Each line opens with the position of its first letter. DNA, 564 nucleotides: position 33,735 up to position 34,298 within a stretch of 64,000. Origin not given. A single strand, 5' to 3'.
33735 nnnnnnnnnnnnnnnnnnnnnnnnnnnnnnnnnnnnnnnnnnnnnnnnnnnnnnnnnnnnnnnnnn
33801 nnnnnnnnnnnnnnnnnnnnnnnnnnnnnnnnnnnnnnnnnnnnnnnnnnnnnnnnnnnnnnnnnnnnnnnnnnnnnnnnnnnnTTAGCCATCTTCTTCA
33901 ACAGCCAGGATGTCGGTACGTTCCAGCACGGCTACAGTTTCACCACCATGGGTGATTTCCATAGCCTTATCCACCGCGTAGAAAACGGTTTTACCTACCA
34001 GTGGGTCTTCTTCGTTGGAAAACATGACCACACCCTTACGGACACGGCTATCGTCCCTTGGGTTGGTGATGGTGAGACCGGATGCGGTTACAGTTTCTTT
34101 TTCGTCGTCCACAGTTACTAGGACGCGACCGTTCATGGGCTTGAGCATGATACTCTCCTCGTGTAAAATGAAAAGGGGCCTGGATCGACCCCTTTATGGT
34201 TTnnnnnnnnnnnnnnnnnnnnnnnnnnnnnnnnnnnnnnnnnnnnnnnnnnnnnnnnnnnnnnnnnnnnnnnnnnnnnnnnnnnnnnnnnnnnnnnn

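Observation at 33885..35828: Complete GroES-GroEL chaperonin pair in a phage-like context, adjacent to the thyA-folA-exonuclease block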

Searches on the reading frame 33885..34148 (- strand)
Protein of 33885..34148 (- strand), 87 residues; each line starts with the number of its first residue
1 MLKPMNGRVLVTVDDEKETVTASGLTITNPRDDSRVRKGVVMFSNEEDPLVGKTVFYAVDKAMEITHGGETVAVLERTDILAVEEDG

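Call 3: search_protein_families(library=pfam, proteins=[window:33885-34148:-], max_evalue=0.01)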
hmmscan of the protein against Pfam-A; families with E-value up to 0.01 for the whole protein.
window:33885-34148:- (87 aa): 1 family
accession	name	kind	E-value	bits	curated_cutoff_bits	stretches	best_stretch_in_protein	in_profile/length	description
PF00166.26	Cpn10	-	1e-08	35.5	21.1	1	2-83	2-92/93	Chaperonin 10 Kd subunit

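Call 4: search_protein_families(library=phrogs, proteins=[window:33885-34148:-], max_evalue=0.01)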
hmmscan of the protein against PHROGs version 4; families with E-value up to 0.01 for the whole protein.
window:33885-34148:- (87 aa): 1 family
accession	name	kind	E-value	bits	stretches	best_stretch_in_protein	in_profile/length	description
phrog_3188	-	other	2.1e-09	38.1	1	2-85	3-95/96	co-chaperonin GroES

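Call 18: find_homologous_proteins(query=window:33885-34148:-, max_evalue=0.001)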
Query window:33885-34148:- (87 aa): 1 proteins with E <= 0.001 among 2 candidates.
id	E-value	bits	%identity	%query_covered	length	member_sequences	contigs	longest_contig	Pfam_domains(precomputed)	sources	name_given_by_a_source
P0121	2.8e-48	179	100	100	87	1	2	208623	PF00166.27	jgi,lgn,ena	-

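Call 34: search_solved_structures(query=A1, max_evalue=1, show_alignments=2)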
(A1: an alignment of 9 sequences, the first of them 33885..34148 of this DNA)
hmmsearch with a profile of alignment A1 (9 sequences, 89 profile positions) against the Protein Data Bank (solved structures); distinct sequences matched with E-value up to 1: 19.
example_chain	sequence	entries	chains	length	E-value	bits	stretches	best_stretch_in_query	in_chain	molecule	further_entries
8bkz_Y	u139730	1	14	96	6.5e-25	90.5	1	2-87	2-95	Co-chaperonin GroES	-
1aon_O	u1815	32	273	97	6.6e-25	90.5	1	2-87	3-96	GROEL/GROES COMPLEX | GROES | groES protein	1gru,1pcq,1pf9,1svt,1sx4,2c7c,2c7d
8bm0_W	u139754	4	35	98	6.9e-25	90.4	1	2-87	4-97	Co-chaperonin GroES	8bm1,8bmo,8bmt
7ekq_R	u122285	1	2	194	7.7e-19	71.1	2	2-84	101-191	Cpn20 co-chaperonin subunit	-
1hx5_A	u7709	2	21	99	3.1e-16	62.7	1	2-86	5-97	10 KDA CHAPERONIN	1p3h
8wuc_a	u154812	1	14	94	9.8e-15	57.9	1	2-86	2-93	Co-chaperonin GroES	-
1wnr_A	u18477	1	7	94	2.4e-14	56.7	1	1-86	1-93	10 kDa chaperonin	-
8wux_a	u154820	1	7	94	3.1e-14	56.3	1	2-85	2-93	Co-chaperonin GroES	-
8wuw_a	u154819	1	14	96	3.3e-14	56.2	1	2-85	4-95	Co-chaperonin GroES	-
7ekq_Q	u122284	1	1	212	9.4e-14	54.8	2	6-85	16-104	Chaperonin 23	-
4v4o_O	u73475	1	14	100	9.8e-14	54.7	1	2-86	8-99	cpn10(GroES)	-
1lep_A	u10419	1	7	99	2e-13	53.7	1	2-86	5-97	CHAPERONIN-10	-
3nx6_A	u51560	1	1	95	2.8e-13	53.2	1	2-85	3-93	10kDa chaperonin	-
7ekq_P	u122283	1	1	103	1.8e-05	28.2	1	2-84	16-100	Chaperonin 11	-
6mrc_V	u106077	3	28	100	3.1e-05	27.5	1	5-84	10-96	10 kDa heat shock protein, mitochondrial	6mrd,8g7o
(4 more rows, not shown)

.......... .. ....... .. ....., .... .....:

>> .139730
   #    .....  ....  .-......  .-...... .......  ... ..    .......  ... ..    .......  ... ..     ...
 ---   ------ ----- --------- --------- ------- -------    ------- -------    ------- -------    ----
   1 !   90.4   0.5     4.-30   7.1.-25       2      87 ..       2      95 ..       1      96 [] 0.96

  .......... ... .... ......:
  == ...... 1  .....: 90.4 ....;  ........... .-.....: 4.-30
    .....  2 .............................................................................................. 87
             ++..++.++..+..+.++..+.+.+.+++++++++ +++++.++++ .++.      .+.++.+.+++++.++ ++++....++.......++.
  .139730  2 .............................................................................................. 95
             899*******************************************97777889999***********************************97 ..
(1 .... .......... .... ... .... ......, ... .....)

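Call 41: search_solved_structures(query=A2, max_evalue=1, show_alignments=1)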
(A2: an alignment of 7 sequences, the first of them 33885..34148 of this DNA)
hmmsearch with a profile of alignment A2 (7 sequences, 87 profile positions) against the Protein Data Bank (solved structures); distinct sequences matched with E-value up to 1: 18.
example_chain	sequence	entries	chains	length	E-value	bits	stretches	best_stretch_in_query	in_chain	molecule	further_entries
1hx5_A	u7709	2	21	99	3.1e-11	46.7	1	4-84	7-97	10 KDA CHAPERONIN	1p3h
7ekq_R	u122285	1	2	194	4.1e-11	46.3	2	2-82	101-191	Cpn20 co-chaperonin subunit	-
1lep_A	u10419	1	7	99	9.4e-09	38.7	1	4-84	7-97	CHAPERONIN-10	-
8wuw_a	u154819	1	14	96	4.5e-08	36.5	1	2-83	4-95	Co-chaperonin GroES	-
8wux_a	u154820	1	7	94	5.1e-08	36.3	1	3-83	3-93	Co-chaperonin GroES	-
8wuc_a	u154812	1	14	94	3e-07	33.9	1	4-83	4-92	Co-chaperonin GroES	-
1wnr_A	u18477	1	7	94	1.3e-06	31.8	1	1-84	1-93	10 kDa chaperonin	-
7ekq_Q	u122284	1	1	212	1.7e-06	31.5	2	8-83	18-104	Chaperonin 23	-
3nx6_A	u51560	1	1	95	4.7e-06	30.1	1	2-83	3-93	10kDa chaperonin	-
4v4o_O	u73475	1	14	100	5.5e-06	29.8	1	6-84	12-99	cpn10(GroES)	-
1aon_O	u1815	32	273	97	8.5e-05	26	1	4-85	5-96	GROEL/GROES COMPLEX | GROES | groES protein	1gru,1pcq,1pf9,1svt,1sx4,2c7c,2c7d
8bm0_W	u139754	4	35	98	0.00011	25.7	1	6-85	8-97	Co-chaperonin GroES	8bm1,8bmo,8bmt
8bkz_Y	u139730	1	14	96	0.00011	25.7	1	6-85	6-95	Co-chaperonin GroES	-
6mrc_V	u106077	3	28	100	0.01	19.3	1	8-81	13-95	10 kDa heat shock protein, mitochondrial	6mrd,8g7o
13kk_F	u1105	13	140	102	0.011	19.3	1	8-81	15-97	10 kDa heat shock protein, mitochondrial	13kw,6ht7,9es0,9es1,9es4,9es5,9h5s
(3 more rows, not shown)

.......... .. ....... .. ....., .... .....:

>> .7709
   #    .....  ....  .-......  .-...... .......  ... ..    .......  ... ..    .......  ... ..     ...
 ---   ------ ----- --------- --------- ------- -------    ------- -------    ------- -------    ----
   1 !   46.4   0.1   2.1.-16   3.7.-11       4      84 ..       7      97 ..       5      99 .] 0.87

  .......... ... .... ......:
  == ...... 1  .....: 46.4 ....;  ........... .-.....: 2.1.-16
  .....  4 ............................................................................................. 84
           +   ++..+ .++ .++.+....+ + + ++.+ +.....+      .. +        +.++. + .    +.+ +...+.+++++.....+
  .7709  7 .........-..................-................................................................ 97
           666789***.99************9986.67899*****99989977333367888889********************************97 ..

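Call 47: predict_structure(protein=window:33885-34148:-)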
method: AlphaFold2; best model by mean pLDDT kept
length: 87 residues; sequences in the alignment: 1
mean_pLDDT: 48.7   pTM: 0.39
mean pLDDT of the five models: 48.7, 47.6, 43.3, 41.1, 40.0
residues with pLDDT >= 90: 0; 70-90: 0; 50-70: 40; < 50: 47
segments of 3 or more residues with pLDDT < 50: 1-10, 34-40, 42-60, 78-87
pLDDT, mean of each block of 10 residues (from residue 1): 36 55 57 49 44 43 60 53 39
secondary structure, 60 per line:
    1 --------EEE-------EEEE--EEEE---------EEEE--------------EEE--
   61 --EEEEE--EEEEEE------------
elements in order: E9-11 E19-22 E25-28 E38-41 E56-58 E63-67 E70-75

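Call 68: search_protein_representatives(protein=window:33885-34148:-)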
Query: 87 residues. Proteins with E-value up to 0.001 (for the whole library): 6; up to 1e-10: 2; up to 1e-30: 1. The best 6 are listed.
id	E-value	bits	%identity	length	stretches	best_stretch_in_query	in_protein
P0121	8.9e-49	178.5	100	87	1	1-87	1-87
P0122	5.9e-21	90.1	59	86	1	1-85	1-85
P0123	1.5e-05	41.1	34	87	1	3-84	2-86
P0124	1.4e-04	38.0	40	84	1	3-85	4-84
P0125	2.3e-04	37.3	31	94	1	2-84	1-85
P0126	8.9e-04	35.4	40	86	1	1-84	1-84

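Call 71: find_encoding_contigs(protein=P0122, flank=8000, max_places=2)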
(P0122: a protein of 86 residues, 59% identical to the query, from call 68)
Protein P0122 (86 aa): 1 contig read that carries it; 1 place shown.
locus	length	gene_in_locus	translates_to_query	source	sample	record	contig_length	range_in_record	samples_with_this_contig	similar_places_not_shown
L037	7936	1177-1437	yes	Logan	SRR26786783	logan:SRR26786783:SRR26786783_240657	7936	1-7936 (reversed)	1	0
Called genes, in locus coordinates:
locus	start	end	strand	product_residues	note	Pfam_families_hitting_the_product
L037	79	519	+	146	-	-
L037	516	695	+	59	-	-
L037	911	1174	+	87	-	-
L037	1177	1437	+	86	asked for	PF00166:Cpn10 (weak)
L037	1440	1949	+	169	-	PF16473:Rv2179c-like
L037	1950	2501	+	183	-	-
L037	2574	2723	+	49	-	-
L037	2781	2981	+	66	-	-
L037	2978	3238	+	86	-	-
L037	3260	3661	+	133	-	-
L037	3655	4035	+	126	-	-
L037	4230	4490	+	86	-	-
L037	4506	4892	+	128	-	-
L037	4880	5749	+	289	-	PF14243:R2K_3, PF18299:R2K_2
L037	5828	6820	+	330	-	PF00303:Thymidylat_synt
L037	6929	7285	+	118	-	-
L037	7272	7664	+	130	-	-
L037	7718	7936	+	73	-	?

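Call 74: predict_structure(alignment_id=A3)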
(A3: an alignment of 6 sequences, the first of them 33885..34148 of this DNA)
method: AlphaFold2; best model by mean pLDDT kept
length: 87 residues; sequences in the alignment: 6
mean_pLDDT: 74.0   pTM: 0.59
mean pLDDT of the five models: 74.0, 73.5, 73.2, 72.3, 71.8
residues with pLDDT >= 90: 0; 70-90: 53; 50-70: 31; < 50: 3
segments of 3 or more residues with pLDDT < 50: none
pLDDT, mean of each block of 10 residues (from residue 1): 64 71 60 72 71 85 81 86 75
secondary structure, 60 per line:
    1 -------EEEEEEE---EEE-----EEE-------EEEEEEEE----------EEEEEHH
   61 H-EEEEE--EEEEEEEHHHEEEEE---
elements in order: E8-14 E18-20 E26-28 E36-43 E54-58 E63-67 E70-76 E80-84

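Call 76: fold_search(model_id=the predicted structure, library=pdb)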
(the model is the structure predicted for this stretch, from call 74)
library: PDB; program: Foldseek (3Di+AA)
matches with E <= 10: 429; with E <= 0.001: 16
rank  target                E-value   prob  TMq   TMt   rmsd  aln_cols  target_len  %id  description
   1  1p3h_B                6.0e-06  1.00  0.66  0.59   8.0        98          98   31  Crystal Structure of the Mycobacterium tuberculosis chaperonin 10 tetradecamer (released 2003-07-15)
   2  1p3h_A                1.3e-05  1.00  0.62  0.55   8.1        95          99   27  Crystal Structure of the Mycobacterium tuberculosis chaperonin 10 tetradecamer (released 2003-07-15)
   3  4pj1_U                1.3e-04  1.00  0.57  0.49   9.2        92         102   21  Crystal structure of the human mitochondrial chaperonin symmetrical 'football' complex (released 2015-04-29)
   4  8wuw_a                2.6e-04  1.00  0.57  0.54   5.4        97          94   21  Cryo-EM structure of H. thermophilus GroEL-GroES2 asymmetric football complex (released 2024-03-27)
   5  5opx_O                3.0e-04  1.00  0.57  0.54   7.3        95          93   24  Crystal structure of the GroEL mutant A109C in complex with GroES and ADP BeF2 (released 2018-01-10)
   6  5opx_1                3.0e-04  1.00  0.55  0.52   7.4        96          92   24  Crystal structure of the GroEL mutant A109C in complex with GroES and ADP BeF2 (released 2018-01-10)
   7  4pko_O                3.4e-04  1.00  0.54  0.50   6.4        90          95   26  Crystal structure of the Football-shaped GroEL-GroES2-(ADPBeFx)14 complex (released 2014-08-20)
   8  4pj1_2                3.6e-04  1.00  0.56  0.48   9.0        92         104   21  Crystal structure of the human mitochondrial chaperonin symmetrical 'football' complex (released 2015-04-29)
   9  5opx_U                3.8e-04  1.00  0.58  0.56   7.0        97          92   24  Crystal structure of the GroEL mutant A109C in complex with GroES and ADP BeF2 (released 2018-01-10)
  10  5opx_V                4.2e-04  1.00  0.57  0.54   6.9       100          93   23  Crystal structure of the GroEL mutant A109C in complex with GroES and ADP BeF2 (released 2018-01-10)
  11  5opx_R                4.2e-04  1.00  0.52  0.49   7.0        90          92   24  Crystal structure of the GroEL mutant A109C in complex with GroES and ADP BeF2 (released 2018-01-10)
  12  5opx_P                4.4e-04  1.00  0.55  0.51   7.2       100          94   24  Crystal structure of the GroEL mutant A109C in complex with GroES and ADP BeF2 (released 2018-01-10)
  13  5opx_Q                6.6e-04  1.00  0.55  0.53   7.3        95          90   23  Crystal structure of the GroEL mutant A109C in complex with GroES and ADP BeF2 (released 2018-01-10)
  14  1hx5_A                9.1e-04  1.00  0.56  0.59   5.2        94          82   28  Crystal structure of M. tuberculosis chaperonin-10 (released 2001-08-08)
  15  4pkn_W                9.1e-04  1.00  0.59  0.54   6.1        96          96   23  Crystal structure of the football-shaped GroEL-GroES2-(ADPBeFx)14 complex containing substrate Rubisco (released 2014-08-20)
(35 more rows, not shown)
